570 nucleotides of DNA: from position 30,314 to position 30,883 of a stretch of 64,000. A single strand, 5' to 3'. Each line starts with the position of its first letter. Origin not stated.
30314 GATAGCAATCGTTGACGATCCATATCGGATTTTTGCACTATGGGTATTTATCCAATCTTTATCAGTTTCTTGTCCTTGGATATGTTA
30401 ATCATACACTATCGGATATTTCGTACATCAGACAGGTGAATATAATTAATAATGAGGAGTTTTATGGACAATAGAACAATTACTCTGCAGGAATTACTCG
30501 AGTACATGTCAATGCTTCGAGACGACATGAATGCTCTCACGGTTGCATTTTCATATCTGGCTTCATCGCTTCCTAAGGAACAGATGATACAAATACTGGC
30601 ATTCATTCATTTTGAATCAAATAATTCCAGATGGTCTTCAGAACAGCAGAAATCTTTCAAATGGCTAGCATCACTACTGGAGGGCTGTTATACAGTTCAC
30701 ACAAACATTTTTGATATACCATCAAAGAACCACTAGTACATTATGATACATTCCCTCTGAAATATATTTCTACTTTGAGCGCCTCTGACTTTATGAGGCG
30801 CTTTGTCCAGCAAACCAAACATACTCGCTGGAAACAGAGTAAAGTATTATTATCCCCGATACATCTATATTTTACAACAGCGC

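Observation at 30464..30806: Stand-alone 90-aa gene with strong RBS and its own terminator beside iha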

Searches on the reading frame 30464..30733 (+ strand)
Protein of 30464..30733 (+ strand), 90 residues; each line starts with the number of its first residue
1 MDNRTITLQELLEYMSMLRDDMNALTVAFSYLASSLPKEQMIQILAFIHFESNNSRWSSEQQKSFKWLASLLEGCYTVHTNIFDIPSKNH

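Call 4: search_protein_families(library=pfam, proteins=[window:30464-30733:+], max_evalue=10)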
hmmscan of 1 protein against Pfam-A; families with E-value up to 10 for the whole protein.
window:30464-30733:+ (90 aa): 3 families
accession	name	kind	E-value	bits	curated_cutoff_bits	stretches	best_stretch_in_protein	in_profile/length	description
PF21826.1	DUF6887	-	0.022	15.5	24.2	1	5-37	6-38/62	Family of unknown function (DUF6887)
PF03500.18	Cellsynth_D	-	0.053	14.1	23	1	14-78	40-102/110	Cellulose synthase subunit D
PF14679.12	FANCI_HD1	-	0.14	12.5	25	1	12-82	7-80/86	FANCI helical domain 1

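Call 5: search_protein_families(library=ncbifam, proteins=[window:30464-30733:+], max_evalue=10)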
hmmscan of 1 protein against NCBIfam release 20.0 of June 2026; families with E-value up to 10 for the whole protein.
window:30464-30733:+ (90 aa): 0 families
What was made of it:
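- Checked: There is no Pfam or NCBIfam domain (calls 4, 5).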

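Call 7: find_homologous_proteins(query=window:30464-30733:+, max_evalue=0.001)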
Query window:30464-30733:+ (90 aa): 8 proteins with E <= 0.001 among 8 candidates.
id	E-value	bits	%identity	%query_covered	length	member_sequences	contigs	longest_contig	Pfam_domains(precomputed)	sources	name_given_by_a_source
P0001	7.9e-53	194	100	100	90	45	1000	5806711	-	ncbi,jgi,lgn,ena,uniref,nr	ncbi:hypothetical protein ACSFU9_005112 [Escherichia coli]|uniref:Ybl58 n=5 Tax=Escherichia coli Tax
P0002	6.3e-37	143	100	78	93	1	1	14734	-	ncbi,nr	ncbi:hypothetical protein ODR17_25110 [Escherichia coli]|nr:hypothetical protein [Escherichia coli]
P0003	2.8e-26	109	100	62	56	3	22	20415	-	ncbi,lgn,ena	-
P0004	3.0e-20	90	100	53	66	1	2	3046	-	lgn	-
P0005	1.5e-18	84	98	51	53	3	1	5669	-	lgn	-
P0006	1.6e-18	84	98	51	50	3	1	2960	-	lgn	-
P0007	1.7e-18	84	96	53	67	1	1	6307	-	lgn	-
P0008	1.2e-14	72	100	43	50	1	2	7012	-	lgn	-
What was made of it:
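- Tried and rejected: The first word-indexed homologue search found only identical copies (call 7).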

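Call 15: search_dna_similar(query=window:30464-30733:+, collection=plasmids, mode=protein, max_evalue=10, max_rows=20)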
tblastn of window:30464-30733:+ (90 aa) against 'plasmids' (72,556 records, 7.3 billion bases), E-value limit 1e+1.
Records with a match: 81; places in all: 83; records where one place covers at least 80% of the query: 74.
Best place of each record, by identity: 60-80% 3; <60% 78.
By first word of the organism name: Escherichia 75; Vibrio 5; Serratia 1.
By predicted mobility (MOB-suite, as given by PLSDB): conjugative 75; non-mobilizable 4; mobilizable 2.
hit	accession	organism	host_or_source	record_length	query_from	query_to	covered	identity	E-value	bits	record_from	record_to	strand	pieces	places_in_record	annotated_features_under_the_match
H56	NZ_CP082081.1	Escherichia coli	Homo sapiens,blood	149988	1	90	100%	63.3%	5e-28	112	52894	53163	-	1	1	hypothetical protein | YdfR family protein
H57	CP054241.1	Escherichia coli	Homo sapiens,bone infection of foot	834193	1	90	100%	60.0%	9e-25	102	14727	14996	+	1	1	hypothetical protein | YdfR family protein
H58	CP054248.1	Escherichia coli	Homo sapiens,bone infection of foot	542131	1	89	99%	57.3%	2e-22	96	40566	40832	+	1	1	hypothetical protein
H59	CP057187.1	Escherichia coli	culture,Pooled sheep faecal samples ...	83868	2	76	83%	58.7%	3e-20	90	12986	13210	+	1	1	none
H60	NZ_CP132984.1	Escherichia coli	animal,Beef Cattle Feces - Rectal Grab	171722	2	76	83%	58.7%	4e-20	90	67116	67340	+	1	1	hypothetical protein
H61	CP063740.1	Escherichia coli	Veal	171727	2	76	83%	58.7%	4e-20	90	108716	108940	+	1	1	none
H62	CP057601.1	Escherichia coli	culture,Pooled cattle faecal samples ...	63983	2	76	83%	58.7%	4e-20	89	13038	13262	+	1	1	hypothetical protein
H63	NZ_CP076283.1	Escherichia coli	Homo sapiens,adult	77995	2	76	83%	58.7%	4e-20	89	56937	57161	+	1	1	hypothetical protein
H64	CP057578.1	Escherichia coli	culture,Pooled cattle faecal samples ...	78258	2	76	83%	58.7%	4e-20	89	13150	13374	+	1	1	none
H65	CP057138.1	Escherichia coli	culture,Pooled cattle faecal samples ...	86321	2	76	83%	58.7%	4e-20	89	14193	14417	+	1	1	none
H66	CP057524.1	Escherichia coli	culture,Pooled sheep faecal samples ...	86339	2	76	83%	58.7%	4e-20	89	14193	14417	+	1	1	none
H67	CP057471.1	Escherichia coli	culture,Pooled cattle faecal samples ...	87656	2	76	83%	58.7%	4e-20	89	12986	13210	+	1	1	none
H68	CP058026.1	Escherichia coli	culture,Pooled sheep faecal samples ...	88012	2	76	83%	58.7%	4e-20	89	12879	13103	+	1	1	none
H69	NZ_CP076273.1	Escherichia coli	Homo sapiens,adult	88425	2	76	83%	58.7%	4e-20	89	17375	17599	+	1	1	hypothetical protein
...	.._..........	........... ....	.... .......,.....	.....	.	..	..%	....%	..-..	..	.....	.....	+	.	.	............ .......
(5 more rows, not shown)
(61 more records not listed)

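Call 16: search_dna_similar(query=window:30464-30733:+, collection=phages, mode=protein, max_evalue=10, max_rows=20)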
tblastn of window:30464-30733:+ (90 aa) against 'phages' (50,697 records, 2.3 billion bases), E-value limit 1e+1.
Records with a match: 11; places in all: 11; records where one place covers at least 80% of the query: 3.
Best place of each record, by identity: 60-80% 2; <60% 9.
By first word of the organism name: Aeromonas 4; Escherichia 3; Klebsiella 3; Rhodococcus 1.
By host as written in the record: Escherichia coli 2; Aeromonas sp. 2; Aeromonas hydrophila 2; - 2; Escherichia coli STEC1575 1; Rhodococcus erythropolis RIA 643 1; Klebsiella pneumoniae 1.
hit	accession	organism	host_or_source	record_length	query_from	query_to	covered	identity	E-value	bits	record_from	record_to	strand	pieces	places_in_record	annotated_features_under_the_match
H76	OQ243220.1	Escherichia phage phiSTEC1575-Stx2k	Escherichia coli STEC1575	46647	1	82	91%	65.9%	3e-27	108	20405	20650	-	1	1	hypothetical protein (x3)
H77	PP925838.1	Escherichia phage Chlobot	Escherichia coli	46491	1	90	100%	60.0%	3e-25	102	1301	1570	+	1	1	hypothetical protein (x2)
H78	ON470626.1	Escherichia phage vB_EcoS-783R2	Escherichia coli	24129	1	89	99%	57.3%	6e-23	96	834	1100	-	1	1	hypothetical protein | putative YdfR family protein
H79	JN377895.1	Aeromonas phage Aes012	Aeromonas sp.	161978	30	84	61%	27.3%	4e-1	34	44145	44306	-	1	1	hypothetical protein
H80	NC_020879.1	Aeromonas phage Aes012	Aeromonas sp.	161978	30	84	61%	27.3%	4e-1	34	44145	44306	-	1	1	nucleotidyltransferase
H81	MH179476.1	Aeromonas phage 50AhydR13PP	Aeromonas hydrophila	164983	30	84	61%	27.3%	5e+0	31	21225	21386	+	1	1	hypothetical protein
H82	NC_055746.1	Aeromonas phage 50AhydR13PP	Aeromonas hydrophila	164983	30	84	61%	27.3%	5e+0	31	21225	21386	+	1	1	nucleotidyltransferase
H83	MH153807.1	Rhodococcus phage Peregrin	Rhodococcus erythropolis RIA 643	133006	23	49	30%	51.9%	2e+0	32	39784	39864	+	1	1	77: major capsid protein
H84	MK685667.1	Klebsiella phage vB_KpnM_IME346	-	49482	42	68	30%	40.7%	1e+1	30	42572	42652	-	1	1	DUF1273 family protein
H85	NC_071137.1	Klebsiella phage vB_KpnM_IME346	-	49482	42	68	30%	40.7%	1e+1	30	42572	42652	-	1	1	GTP-binding domain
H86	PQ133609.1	Klebsiella phage P5026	Klebsiella pneumoniae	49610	42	68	30%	40.7%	1e+1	30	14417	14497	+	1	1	hypothetical protein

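Call 17: get_annotated_region(hit=H76, flank=5000)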
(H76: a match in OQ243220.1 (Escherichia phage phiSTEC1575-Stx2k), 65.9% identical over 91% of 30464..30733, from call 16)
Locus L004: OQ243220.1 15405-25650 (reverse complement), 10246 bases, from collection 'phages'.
description: Escherichia phage phiSTEC1575-Stx2k, complete genome.
organism: Escherichia phage phiSTEC1575-Stx2k (NCBI taxid 3025308)
taxonomy: Viruses; Duplodnaviria; Heunggongvirae; Uroviricota; Caudoviricetes; Glaedevirus
host: Escherichia coli STEC1575; source: -; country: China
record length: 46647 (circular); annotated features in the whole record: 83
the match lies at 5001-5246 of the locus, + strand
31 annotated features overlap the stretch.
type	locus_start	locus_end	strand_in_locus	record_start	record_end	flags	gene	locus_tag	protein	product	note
CDS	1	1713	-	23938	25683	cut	-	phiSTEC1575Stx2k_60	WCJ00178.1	terminase large subunit family protein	+strand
CDS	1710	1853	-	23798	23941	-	-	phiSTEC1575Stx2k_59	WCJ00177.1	hypothetical protein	+strand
CDS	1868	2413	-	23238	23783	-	-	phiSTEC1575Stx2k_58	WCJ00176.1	DNA-packaging protein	+strand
CDS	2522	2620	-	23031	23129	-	-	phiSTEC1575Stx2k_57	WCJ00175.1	hypothetical protein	+strand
CDS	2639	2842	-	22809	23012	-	-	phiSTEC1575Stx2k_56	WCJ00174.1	hypothetical protein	+strand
CDS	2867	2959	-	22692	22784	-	-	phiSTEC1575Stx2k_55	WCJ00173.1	hypothetical protein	+strand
CDS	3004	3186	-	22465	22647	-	-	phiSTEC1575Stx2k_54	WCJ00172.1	hypothetical protein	+strand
CDS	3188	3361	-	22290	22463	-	-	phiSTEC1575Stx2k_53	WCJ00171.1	hypothetical protein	+strand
CDS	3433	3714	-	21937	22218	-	-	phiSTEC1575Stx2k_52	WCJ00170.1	hypothetical protein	+strand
CDS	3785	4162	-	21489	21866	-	-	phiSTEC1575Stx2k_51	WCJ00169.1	M15 family metallopeptidase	+strand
CDS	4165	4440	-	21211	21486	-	-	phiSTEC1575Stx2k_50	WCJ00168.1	holin family protein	+strand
CDS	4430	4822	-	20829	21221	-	-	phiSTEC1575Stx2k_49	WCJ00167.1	putative holin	+strand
CDS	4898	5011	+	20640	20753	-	-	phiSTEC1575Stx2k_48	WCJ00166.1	hypothetical protein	-strand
CDS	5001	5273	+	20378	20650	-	-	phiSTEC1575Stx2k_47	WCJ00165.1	hypothetical protein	-strand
CDS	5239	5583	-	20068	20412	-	-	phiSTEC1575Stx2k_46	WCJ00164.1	hypothetical protein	+strand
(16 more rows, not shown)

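Call 18: get_annotated_region(hit=H77, flank=5000)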
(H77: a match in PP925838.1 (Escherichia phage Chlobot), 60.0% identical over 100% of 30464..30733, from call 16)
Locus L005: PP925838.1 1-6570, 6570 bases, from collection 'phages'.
description: Escherichia phage Chlobot, complete genome.
organism: Escherichia phage Chlobot (NCBI taxid 3233691)
taxonomy: Viruses
host: Escherichia coli; source: stagnant puddle water/mud; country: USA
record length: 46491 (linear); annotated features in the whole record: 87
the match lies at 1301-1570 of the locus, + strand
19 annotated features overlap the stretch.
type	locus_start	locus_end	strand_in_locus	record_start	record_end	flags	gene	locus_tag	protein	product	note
CDS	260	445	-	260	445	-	-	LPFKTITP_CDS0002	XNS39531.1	Rz-like spanin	-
CDS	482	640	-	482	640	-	-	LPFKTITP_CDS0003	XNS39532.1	hypothetical protein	-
CDS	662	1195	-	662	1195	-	-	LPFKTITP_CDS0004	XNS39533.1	hypothetical protein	-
CDS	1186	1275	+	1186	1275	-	-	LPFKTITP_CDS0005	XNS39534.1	hypothetical protein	-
CDS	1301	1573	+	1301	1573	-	-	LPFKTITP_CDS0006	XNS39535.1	hypothetical protein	-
CDS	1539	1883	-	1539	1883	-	-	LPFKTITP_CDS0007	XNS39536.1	hypothetical protein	-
CDS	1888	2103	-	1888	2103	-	-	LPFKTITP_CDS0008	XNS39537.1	holin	-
CDS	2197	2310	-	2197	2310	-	-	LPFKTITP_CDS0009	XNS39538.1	hypothetical protein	-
CDS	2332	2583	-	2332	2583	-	-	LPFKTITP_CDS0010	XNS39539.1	hypothetical protein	-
CDS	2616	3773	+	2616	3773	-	-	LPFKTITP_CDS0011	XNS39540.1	hypothetical protein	-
CDS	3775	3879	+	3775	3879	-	-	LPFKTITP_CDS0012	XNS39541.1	hypothetical protein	-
CDS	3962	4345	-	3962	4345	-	-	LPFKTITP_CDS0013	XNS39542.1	anti-termination protein Q-like protein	-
CDS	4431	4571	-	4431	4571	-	-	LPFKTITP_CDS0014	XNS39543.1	hypothetical protein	-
CDS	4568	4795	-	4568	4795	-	-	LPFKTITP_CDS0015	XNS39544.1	hypothetical protein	-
CDS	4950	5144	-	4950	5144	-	-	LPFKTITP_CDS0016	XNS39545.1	hypothetical protein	-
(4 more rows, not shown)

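Call 19: get_annotated_region(hit=H78, flank=5000)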
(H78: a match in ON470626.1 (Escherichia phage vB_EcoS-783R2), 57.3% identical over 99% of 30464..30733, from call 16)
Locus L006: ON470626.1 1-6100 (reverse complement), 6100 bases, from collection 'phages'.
description: Escherichia phage vB_EcoS-783R2, partial genome.
organism: Escherichia phage vB_EcoS-783R2 (NCBI taxid 2946122)
taxonomy: Viruses; Duplodnaviria; Heunggongvirae; Uroviricota; Caudoviricetes
host: Escherichia coli; source: -; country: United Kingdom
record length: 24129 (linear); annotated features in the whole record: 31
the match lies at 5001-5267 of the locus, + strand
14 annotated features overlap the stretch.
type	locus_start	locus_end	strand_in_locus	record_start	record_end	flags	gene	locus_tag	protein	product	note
CDS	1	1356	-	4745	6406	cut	-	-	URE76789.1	terminase large subunit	-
CDS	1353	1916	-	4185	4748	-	-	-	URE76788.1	terminase small subunit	-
CDS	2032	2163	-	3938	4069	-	-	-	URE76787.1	putative Dnase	-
CDS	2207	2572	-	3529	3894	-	-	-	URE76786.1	homing endonuclease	-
CDS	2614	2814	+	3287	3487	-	-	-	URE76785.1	DUF3950 domain-containing protein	-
CDS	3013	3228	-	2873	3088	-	-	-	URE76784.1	hypothetical protein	-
CDS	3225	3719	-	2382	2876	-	-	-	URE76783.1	endopeptidase Rz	-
CDS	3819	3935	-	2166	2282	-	-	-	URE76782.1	hypothetical protein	-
CDS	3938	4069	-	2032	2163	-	-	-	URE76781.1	hypothetical protein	-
CDS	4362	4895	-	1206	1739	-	-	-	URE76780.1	lysozyme R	-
CDS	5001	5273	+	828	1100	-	-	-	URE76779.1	hypothetical protein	-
CDS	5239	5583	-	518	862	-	-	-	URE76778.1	putative YdfR family protein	Uncharacterized protein, YdfR family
CDS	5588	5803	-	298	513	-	-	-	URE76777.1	holin/antiholin component S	-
CDS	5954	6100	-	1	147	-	-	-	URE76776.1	hypothetical protein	Uncharacterized protein orf3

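Call 20: get_annotated_region(hit=H60, flank=5000)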
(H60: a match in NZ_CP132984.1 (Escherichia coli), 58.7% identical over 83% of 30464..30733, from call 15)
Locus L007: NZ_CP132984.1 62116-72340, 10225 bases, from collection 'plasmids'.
description: Escherichia coli strain ARS-C301 plasmid unnamed2, complete sequence
organism: Escherichia coli (NCBI taxid 562)
taxonomy: Bacteria; Pseudomonadota; Gammaproteobacteria; Enterobacterales; Enterobacteriaceae; Escherichia; Escherichia coli
host: -; source: animal,Beef Cattle Feces - Rectal Grab; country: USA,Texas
typing (MOB-suite, as given by PLSDB): conjugative; replicon IncFIA,IncFIB; relaxase MOBF,MOBF; mating-pair formation MPF_F
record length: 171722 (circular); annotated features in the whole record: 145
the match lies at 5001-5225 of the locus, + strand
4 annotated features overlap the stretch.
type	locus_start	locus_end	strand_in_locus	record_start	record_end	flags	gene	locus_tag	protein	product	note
CDS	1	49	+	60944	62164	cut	-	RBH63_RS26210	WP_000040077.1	autotransporter strand-loop-strand O-heptosyltransferase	-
CDS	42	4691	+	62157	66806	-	-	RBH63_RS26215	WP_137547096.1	autotransporter outer membrane beta-barrel domain-containing protein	GO:0046819 - protein secretion by the type V secretion system [Evidence IEA]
CDS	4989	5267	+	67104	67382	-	-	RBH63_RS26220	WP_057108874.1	hypothetical protein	-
CDS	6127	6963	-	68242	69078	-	-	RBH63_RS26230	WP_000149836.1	helix-turn-helix domain-containing protein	GO:0006355 - regulation of DNA-templated transcription [Evidence IEA]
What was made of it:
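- A second non-phage copy lies just after an AIDA-like autotransporter adhesin on plasmids (call 20).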

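Call 21: get_annotated_region(hit=H56, flank=4000)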
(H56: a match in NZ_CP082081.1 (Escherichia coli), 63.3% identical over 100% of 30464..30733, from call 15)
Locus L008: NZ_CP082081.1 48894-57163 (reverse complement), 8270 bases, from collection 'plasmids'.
description: Escherichia coli strain MS20655 plasmid pMS20655A, complete sequence
organism: Escherichia coli (NCBI taxid 562)
taxonomy: Bacteria; Pseudomonadota; Gammaproteobacteria; Enterobacterales; Enterobacteriaceae; Escherichia; Escherichia coli
host: -; source: Homo sapiens,blood; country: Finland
typing (MOB-suite, as given by PLSDB): non-mobilizable
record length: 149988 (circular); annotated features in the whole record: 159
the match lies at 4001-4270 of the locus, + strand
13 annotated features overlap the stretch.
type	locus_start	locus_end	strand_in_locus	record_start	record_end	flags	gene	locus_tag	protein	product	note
CDS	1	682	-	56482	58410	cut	-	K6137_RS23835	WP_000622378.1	phage terminase large subunit family protein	-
CDS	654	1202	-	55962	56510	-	-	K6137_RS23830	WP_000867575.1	terminase small subunit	-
CDS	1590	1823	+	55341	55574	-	-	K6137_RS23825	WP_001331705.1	YlcI/YnfO family protein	-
CDS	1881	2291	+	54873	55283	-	-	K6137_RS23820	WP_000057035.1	DUF1398 family protein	-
CDS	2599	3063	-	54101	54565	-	-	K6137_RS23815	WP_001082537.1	lysis protein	-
CDS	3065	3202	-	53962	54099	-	-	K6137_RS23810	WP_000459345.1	hypothetical protein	-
CDS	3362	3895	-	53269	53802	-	-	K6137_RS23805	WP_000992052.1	lysozyme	-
CDS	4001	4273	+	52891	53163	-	-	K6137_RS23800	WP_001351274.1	hypothetical protein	-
CDS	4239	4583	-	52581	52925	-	-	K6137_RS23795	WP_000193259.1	YdfR family protein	-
CDS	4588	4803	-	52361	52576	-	-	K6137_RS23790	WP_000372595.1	class II holin family protein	GO:0019835 - cytolysis [Evidence IEA]; GO:0044659 - viral release from host cell by cytolysis [Evidence IEA]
CDS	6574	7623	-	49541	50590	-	-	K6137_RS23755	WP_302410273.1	site-specific DNA-methyltransferase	GO:0009307 - DNA restriction-modification system [Evidence IEA]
CDS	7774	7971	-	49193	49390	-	-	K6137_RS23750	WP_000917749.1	hypothetical protein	-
CDS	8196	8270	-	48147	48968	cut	-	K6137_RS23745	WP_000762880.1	antitermination protein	GO:0006355 - regulation of DNA-templated transcription [Evidence IEA]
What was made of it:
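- Homologues at 57-66% identity lie between ydfR and R, on the opposite strand, in phiSTEC1575-Stx2k, Chlobot, vB_EcoS-783R2 and a phage-plasmid (calls 15-19, 21).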

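Call 22: search_protein_representatives(protein=window:30464-30733:+)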
Query: 90 residues. Proteins with E-value up to 0.001 (for the whole library): 15; up to 1e-10: 7; up to 1e-30: 0. The best 15 are listed.
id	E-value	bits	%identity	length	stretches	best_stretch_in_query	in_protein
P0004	9.4e-21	89.9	98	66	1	1-49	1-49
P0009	5.4e-18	81.1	56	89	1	3-77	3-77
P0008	3.7e-15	72.0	98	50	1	1-40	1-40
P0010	1.9e-14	69.8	61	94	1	1-62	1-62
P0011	1.9e-12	63.4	58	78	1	1-65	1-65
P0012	2.4e-12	63.1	65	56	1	1-55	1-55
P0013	3.5e-11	59.4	64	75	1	1-53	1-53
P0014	3.8e-07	46.5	59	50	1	41-84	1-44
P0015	1.6e-05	41.4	34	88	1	1-71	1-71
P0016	2.5e-05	40.7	26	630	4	36-84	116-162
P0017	2.8e-05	40.6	35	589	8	27-60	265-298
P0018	6.9e-05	39.3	36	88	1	4-72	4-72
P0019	1.3e-04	38.5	32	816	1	24-51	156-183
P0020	1.9e-04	37.9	42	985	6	57-83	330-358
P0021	3.9e-04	36.9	30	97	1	4-82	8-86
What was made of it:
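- Tried and rejected: The relatives appeared through tblastn on phages and plasmids and through the exhaustive HMMER search (calls 15, 16, 22).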

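Call 23: predict_structure(protein=window:30464-30733:+)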
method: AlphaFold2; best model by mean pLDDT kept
length: 90 residues; sequences in the alignment: 1
mean_pLDDT: 82.9   pTM: 0.62
mean pLDDT of the five models: 82.9, 74.2, 73.1, 69.7, 62.7
residues with pLDDT >= 90: 39; 70-90: 38; 50-70: 3; < 50: 10
segments of 3 or more residues with pLDDT < 50: 82-90
pLDDT, mean of each block of 10 residues (from residue 1): 79 91 87 86 91 95 93 83 41
secondary structure, 60 per line:
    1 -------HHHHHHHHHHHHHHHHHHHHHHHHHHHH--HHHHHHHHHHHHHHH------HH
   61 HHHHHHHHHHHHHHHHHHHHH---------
elements in order: H8-35 H38-52 H59-81
